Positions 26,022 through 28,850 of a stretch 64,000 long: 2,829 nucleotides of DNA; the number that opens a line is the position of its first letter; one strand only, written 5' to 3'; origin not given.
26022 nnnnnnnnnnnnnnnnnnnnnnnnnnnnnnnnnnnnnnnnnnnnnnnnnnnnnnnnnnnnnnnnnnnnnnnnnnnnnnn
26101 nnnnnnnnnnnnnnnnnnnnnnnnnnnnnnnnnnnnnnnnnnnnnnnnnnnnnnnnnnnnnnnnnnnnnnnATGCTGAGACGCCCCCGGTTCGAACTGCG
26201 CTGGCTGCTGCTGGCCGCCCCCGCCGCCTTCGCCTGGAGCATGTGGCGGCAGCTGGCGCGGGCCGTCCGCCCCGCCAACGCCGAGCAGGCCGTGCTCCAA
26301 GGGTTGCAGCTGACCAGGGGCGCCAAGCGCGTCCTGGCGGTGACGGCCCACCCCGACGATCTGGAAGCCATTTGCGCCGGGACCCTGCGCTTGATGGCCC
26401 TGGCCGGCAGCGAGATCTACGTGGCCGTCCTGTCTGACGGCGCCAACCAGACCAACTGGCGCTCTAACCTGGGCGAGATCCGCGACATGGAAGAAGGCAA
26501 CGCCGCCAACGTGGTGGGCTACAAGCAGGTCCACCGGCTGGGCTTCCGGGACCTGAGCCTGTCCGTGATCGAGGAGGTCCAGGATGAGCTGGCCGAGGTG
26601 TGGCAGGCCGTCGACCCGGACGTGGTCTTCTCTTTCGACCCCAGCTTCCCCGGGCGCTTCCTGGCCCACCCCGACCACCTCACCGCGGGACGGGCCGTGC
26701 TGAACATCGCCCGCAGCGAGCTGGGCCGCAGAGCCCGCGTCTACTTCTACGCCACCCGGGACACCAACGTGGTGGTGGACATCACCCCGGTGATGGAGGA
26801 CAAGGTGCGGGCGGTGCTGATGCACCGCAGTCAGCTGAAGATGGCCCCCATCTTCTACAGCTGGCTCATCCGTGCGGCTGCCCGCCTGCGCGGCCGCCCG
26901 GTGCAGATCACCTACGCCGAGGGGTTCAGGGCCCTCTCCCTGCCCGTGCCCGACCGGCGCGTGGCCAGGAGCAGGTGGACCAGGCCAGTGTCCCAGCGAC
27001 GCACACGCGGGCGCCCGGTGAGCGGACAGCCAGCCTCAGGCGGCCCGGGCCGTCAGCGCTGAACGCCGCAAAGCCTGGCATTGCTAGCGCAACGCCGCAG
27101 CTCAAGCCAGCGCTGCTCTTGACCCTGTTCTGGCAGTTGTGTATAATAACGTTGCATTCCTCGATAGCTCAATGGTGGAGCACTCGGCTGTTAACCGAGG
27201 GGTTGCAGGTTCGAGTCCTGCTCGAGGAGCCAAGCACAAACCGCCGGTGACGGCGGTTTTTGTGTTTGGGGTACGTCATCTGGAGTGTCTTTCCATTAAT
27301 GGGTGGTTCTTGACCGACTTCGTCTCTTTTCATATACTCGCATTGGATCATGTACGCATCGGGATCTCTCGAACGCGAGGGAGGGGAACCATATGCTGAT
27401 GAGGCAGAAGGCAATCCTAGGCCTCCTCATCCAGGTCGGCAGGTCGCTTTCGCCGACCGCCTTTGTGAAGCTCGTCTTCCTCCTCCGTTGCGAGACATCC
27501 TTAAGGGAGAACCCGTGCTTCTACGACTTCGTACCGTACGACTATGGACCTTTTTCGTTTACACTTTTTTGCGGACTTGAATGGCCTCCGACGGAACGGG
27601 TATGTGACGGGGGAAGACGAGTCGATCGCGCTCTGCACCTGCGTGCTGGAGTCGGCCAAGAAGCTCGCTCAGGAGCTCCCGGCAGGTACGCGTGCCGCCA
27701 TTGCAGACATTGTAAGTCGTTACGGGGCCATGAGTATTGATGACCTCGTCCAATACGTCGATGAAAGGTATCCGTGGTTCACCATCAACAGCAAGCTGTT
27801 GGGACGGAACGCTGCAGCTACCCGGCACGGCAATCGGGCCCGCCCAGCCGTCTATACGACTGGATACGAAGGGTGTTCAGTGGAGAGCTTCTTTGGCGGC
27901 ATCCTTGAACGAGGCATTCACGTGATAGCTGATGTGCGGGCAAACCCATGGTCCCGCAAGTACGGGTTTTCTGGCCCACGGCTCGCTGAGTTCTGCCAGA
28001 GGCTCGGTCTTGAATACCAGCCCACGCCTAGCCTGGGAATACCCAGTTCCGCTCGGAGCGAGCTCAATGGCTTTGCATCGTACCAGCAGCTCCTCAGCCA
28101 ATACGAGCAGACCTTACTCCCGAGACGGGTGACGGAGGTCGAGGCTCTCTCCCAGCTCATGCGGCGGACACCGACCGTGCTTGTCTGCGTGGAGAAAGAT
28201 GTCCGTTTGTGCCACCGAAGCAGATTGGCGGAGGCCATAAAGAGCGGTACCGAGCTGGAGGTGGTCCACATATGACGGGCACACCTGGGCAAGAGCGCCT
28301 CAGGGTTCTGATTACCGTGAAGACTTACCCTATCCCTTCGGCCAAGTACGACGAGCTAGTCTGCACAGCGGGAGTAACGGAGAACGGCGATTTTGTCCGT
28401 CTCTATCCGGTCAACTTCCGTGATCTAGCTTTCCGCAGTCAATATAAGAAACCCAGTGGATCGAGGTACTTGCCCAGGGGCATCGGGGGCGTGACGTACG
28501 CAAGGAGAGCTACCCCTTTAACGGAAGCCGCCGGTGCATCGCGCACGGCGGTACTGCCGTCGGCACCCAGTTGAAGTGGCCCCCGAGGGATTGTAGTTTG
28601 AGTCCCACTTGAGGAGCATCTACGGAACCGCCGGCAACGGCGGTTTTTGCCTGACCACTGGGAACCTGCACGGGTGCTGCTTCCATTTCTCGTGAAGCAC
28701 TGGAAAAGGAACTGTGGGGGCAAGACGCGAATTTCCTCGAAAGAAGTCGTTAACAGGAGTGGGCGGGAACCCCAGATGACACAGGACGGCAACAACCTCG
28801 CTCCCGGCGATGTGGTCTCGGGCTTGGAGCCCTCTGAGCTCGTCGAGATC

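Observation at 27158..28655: tRNA-Asn is an insertion hotspot: degenerate duplicate of the tRNA 3' end plus terminator marks an island junction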

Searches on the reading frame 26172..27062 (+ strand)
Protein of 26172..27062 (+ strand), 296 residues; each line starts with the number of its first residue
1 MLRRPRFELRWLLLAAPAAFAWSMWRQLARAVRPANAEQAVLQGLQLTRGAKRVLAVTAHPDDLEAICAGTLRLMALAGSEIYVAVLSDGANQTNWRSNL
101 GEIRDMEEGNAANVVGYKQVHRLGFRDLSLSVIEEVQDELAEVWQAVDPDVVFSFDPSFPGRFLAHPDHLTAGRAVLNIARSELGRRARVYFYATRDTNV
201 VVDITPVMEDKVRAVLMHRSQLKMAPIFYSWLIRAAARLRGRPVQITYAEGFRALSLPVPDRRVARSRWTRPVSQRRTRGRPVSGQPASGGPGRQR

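Call 13: find_related_loci(query=window:26172-27059:+, collection=genome_contigs, flank=10000)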
Query window:26172-27059:+ (296 aa) in genome_contigs; peptide patterns used: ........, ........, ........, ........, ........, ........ (x = any residue, [..] = any of these).
105 stretches matched a pattern; 2 encode a relative of the query (tblastn E <= 1e-3); 2 distinct loci.
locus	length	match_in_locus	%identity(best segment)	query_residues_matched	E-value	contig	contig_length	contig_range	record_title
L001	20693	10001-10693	32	54-261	2e-25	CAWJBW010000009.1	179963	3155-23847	MAG: uncultured Actinomycetes bacterium isolate MFD09267.bin.2.111 genome assembly, contig: contig_79445, whole genome s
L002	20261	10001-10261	28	53-155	5e-6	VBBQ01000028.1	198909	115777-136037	MAG: Candidatus Bathyarchaeota archaeon isolate BA_22 14_1009_05_40cm_scaffold_180, whole genome shotgun sequence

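Call 34: find_homologous_proteins(query=window:26172-27059:+, max_evalue=1e-10)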
Query window:26172-27059:+ (296 aa): 65 proteins with E <= 1e-10 among 7283 candidates.
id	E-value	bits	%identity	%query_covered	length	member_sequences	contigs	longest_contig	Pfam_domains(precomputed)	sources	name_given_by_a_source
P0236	1.8e-183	626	96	100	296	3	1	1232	PF02585.23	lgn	-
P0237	3.3e-97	343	66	83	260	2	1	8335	PF02585.23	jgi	jgi:LmbE family N-acetylglucosaminyl deacetylase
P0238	1.3e-96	341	60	90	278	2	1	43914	PF02585.23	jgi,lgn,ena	-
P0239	1.0e-95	338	60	91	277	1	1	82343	PF02585.23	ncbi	-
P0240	1.8e-94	334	57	96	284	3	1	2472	PF02585.23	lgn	-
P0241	2.2e-93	331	63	84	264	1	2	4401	PF02585.23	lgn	-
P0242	4.4e-93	330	63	80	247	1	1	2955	PF02585.23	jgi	jgi:LmbE family N-acetylglucosaminyl deacetylase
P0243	9.4e-93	329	59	92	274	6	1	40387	PF02585.23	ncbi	-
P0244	1.0e-92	329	60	83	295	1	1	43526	PF02585.23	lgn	-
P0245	1.7e-92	328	61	89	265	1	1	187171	PF02585.23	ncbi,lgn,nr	ncbi:MAG: PIG-L deacetylase family protein [bacterium]|nr:PIG-L deacetylase family protein [bacteriu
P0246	4.0e-91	323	59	83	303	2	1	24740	PF02585.23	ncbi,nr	ncbi:MAG: PIG-L deacetylase family protein [Bacillota bacterium]|nr:PIG-L deacetylase family protein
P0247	6.6e-91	323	63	80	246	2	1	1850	PF02585.23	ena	-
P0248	1.0e-90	322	60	83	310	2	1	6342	PF02585.23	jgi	jgi:LmbE family N-acetylglucosaminyl deacetylase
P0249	1.7e-73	265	51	91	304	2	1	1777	PF02585.23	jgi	jgi:LmbE family N-acetylglucosaminyl deacetylase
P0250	2.2e-65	239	48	88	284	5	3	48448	PF02585.23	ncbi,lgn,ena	-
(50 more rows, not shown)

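Call 35: find_encoding_contigs(protein=P0236, flank=10000, max_places=10)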
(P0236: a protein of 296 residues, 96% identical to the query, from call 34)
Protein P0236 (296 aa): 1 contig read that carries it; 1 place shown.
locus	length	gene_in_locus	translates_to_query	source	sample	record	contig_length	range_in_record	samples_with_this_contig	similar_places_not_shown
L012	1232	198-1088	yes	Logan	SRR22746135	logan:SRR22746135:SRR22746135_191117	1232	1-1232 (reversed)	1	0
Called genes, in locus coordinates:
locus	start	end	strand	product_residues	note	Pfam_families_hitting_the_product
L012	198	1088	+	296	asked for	PF02585:PIG-L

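Call 36: list_cluster_members(proteins=[P0236, P0002])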
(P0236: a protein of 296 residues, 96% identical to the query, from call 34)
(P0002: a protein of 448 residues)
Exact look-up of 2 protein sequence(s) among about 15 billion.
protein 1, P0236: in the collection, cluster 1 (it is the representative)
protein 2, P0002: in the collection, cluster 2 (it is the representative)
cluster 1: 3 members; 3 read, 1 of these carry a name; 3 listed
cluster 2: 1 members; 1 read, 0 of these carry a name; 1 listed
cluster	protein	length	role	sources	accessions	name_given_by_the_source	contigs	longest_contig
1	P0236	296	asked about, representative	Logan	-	-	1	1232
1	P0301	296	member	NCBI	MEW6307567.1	MAG: PIG-L deacetylase family protein [Bacillota bacterium]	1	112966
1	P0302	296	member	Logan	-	-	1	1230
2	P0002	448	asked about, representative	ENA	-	-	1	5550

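Call 38: find_encoding_contigs(protein=P0239, flank=10000, max_places=2)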
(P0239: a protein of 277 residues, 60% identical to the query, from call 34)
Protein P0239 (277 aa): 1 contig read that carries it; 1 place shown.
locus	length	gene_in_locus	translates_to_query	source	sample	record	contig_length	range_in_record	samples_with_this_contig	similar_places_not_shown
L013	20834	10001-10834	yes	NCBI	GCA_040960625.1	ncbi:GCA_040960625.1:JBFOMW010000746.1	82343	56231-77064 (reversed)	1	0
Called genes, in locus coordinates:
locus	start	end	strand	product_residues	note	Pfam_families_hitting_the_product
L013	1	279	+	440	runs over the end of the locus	-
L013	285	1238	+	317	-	-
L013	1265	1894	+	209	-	PF00571:CBS, PF01842:ACT (faint), PF22190:TTHA0829-like_ACT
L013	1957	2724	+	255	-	PF03328:HpcH_HpaI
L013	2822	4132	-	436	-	PF25198:Spore_GerAC_N, PF05504:Spore_GerAC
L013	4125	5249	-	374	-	PF03845:Spore_permease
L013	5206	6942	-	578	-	PF03323:GerA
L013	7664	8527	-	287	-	-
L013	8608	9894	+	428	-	PF00037:Fer4 (weak), PF12837:Fer4_6 (weak), PF02906:Fe_hyd_lg_C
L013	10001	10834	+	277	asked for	PF02585:PIG-L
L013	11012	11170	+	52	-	-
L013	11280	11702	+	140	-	PF03965:Penicillinase_R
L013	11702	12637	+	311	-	PF05569:Peptidase_M56, PF01435:Peptidase_M48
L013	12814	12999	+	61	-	-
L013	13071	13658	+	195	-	PF10080:FtrD-like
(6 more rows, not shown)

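Call 39: find_encoding_contigs(protein=P0245, flank=10000, max_places=2)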
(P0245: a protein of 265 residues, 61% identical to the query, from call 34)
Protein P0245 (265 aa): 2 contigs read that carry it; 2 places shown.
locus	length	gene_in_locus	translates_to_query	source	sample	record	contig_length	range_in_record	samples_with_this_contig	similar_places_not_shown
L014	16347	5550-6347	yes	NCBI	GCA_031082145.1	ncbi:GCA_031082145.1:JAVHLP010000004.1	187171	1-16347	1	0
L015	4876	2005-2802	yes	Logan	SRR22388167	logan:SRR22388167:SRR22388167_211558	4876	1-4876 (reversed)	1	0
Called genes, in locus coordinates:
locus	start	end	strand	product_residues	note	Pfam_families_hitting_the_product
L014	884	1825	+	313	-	PF08812:YtxC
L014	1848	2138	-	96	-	PF00076:RRM_1, PF03880:DbpA (weak)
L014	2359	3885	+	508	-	PF03553:Na_H_antiporter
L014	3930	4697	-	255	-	-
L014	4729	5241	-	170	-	PF06713:bPH_4 (faint), PF10882:bPH_5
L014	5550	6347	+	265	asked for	PF02585:PIG-L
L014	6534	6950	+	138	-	PF01451:LMWPc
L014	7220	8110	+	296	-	PF03193:RsgA_GTPase, PF01926:MMR_HSR1 (weak)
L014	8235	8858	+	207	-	PF00300:His_Phos_1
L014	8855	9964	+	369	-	PF06224:AlkZ-like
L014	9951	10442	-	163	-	PF04073:tRNA_edit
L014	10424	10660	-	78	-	-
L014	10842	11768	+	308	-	PF00005:ABC_tran, PF13304:AAA_21 (weak), PF13732:DrrA1-3_C (weak)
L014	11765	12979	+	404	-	PF12679:ABC2_membrane_2, PF12698:ABC2_membrane_3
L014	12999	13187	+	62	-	-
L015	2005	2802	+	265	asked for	PF02585:PIG-L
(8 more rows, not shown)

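Call 40: find_encoding_contigs(protein=P0238, flank=10000, max_places=2)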
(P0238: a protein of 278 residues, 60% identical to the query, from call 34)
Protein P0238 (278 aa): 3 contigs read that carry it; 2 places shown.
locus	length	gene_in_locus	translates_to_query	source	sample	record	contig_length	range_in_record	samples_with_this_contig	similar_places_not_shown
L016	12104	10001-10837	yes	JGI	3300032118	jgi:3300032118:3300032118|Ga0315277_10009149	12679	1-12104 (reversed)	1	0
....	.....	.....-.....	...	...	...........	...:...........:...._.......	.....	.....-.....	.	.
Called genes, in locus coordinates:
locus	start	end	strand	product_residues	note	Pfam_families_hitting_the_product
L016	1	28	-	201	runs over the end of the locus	?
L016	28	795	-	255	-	PF13476:AAA_23 (faint), PF00005:ABC_tran, PF13304:AAA_21 (faint), PF12399:BCA_ABC_TP_C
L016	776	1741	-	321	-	PF02653:BPD_transp_2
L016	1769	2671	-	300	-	PF02653:BPD_transp_2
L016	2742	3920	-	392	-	PF13433:Peripla_BP_5, PF13458:Peripla_BP_6, PF01094:ANF_receptor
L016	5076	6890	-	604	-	PF07731:Cu-oxidase_2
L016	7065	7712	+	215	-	PF01391:Collagen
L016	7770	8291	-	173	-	PF04343:DUF488, PF22751:DUF488-N3a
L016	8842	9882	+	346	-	PF13784:Fic_N, PF02661:Fic, PF11972:HTH_13 (weak)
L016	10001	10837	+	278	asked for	PF02585:PIG-L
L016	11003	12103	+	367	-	?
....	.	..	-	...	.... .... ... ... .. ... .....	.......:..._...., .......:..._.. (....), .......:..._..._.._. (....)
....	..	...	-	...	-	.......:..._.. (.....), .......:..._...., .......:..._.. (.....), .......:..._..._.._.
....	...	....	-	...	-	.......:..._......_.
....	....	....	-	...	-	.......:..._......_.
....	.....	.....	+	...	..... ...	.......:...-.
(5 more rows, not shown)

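Call 46: find_encoding_contigs(protein=P0302, flank=10000, max_places=10)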
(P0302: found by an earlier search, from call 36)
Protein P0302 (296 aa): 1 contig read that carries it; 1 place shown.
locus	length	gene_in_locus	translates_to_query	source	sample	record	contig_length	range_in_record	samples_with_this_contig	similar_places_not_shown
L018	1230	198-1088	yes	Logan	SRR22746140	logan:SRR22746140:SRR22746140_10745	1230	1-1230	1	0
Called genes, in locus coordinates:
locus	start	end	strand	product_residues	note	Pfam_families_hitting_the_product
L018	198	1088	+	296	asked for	PF02585:PIG-L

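Call 64: find_encoding_contigs(protein=window:26172-27062:+, flank=10000, max_places=5)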
Protein window:26172-27062:+ (296 aa): no gene with exactly this product is on record in the collection.

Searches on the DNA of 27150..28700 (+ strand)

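Call 71: search_dna_similar(query=window:27150-28700:+, collection=phages, mode=distant, max_rows=8)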
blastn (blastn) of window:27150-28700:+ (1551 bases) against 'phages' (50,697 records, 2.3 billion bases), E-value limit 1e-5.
Records with a match: 467; places in all: 467; records where one place covers at least 80% of the query: 0.
Best place of each record, by identity: 90-95% 1; 80-90% 447; 60-80% 19.
By first word of the organism name: Mycobacterium 205; Gordonia 72; Klebsiella 50; Bacillus 40; Bacteroides 27; Pseudomonas 14; Streptomyces 8; Acinetobacter 6; Staphylococcus 6; Listeria 5; and 16 more.
By host as written in the record: Mycobacterium smegmatis mc2 155 138; Gordonia terrae 3612 62; Mycobacterium smegmatis mc#155 38; Bacteroides intestinalis DSM 108646 25; - 18; Bacillus subtilis 14; Klebsiella pneumoniae 10; Bacillus subtilis BEST7003 8; and 72 more.
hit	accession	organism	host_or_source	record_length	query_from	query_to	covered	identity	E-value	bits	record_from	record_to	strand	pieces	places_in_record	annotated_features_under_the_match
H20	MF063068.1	Pseudomonas phage Noxifer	Pseudomonas fluorescens SBW25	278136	7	119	7%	72.3%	6e-6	59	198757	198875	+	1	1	tRNA-Asn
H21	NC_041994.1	Pseudomonas phage Noxifer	Pseudomonas fluorescens SBW25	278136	7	119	7%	72.3%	6e-6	59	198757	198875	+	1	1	tRNA-Asn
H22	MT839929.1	Bacteriophage sp.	human fecal samples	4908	7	85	5%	87.3%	7e-18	99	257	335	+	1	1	record has no annotation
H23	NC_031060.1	Gordonia phage JSwag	Gordonia terrae 3612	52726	4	87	5%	81.2%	6e-12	79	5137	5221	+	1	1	9: tRNA-Asn | 10: tRNA-Lys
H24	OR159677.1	Gordonia phage Nebulosus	Gordonia terrae 3612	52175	4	87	5%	81.2%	6e-12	79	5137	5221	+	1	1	9: tRNA-Asn | 10: tRNA-Lys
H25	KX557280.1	Gordonia phage JSwag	Gordonia terrae 3612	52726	4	87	5%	81.2%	6e-12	79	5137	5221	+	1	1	9: tRNA-Asn | 10: tRNA-Lys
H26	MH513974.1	Gordonia phage LastResort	Gordonia terrae 3612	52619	4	87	5%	81.2%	6e-12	79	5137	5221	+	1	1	9: tRNA-Asn | 10: tRNA-Lys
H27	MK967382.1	Gordonia phage ReMo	Gordonia terrae 3612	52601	4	87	5%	81.2%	6e-12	79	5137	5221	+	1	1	9: tRNA-Asn | 10: tRNA-Lys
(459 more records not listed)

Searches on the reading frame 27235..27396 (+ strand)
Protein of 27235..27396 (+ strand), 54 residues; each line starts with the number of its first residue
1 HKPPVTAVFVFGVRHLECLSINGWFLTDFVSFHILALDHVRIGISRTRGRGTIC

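Call 77: search_protein_families(library=pfam, proteins=[window:27235-27396:+], max_evalue=1)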
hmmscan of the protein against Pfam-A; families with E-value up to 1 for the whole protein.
seq(54 aa): 0 families

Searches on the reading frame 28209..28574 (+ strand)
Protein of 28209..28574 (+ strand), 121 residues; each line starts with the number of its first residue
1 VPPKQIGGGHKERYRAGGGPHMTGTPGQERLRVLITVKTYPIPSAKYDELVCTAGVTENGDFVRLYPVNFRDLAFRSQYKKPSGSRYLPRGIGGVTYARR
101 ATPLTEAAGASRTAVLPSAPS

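Call 8: search_protein_families(library=pfam, proteins=[window:28209-28574:+], max_evalue=0.01)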
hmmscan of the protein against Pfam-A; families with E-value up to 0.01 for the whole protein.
window:28209-28574:+ (121 aa): 0 families

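Call 24: search_protein_families(library=pfam, proteins=[window:28272-28571:+], max_evalue=10)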
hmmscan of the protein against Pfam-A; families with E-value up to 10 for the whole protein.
seq(100 aa): 0 families

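Call 25: search_protein_families(library=ncbifam, proteins=[window:28272-28571:+], max_evalue=10)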
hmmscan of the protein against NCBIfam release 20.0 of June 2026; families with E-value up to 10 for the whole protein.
seq(100 aa): 0 families

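Call 27: search_protein_families(library=padloc, proteins=[window:28272-28571:+], max_evalue=0.001)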
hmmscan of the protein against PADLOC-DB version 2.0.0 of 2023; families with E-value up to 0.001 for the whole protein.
seq(100 aa): 3 families
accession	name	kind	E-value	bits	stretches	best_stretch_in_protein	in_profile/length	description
PDLC04508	PDC-M19B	-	1.7e-23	81.5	1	9-60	3-54/269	-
PDLC04506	PDC-M19B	-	1e-16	59.2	1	10-60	10-63/236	-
PDLC04507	PDC-M19B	-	9.2e-08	29.9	1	8-50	4-46/252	-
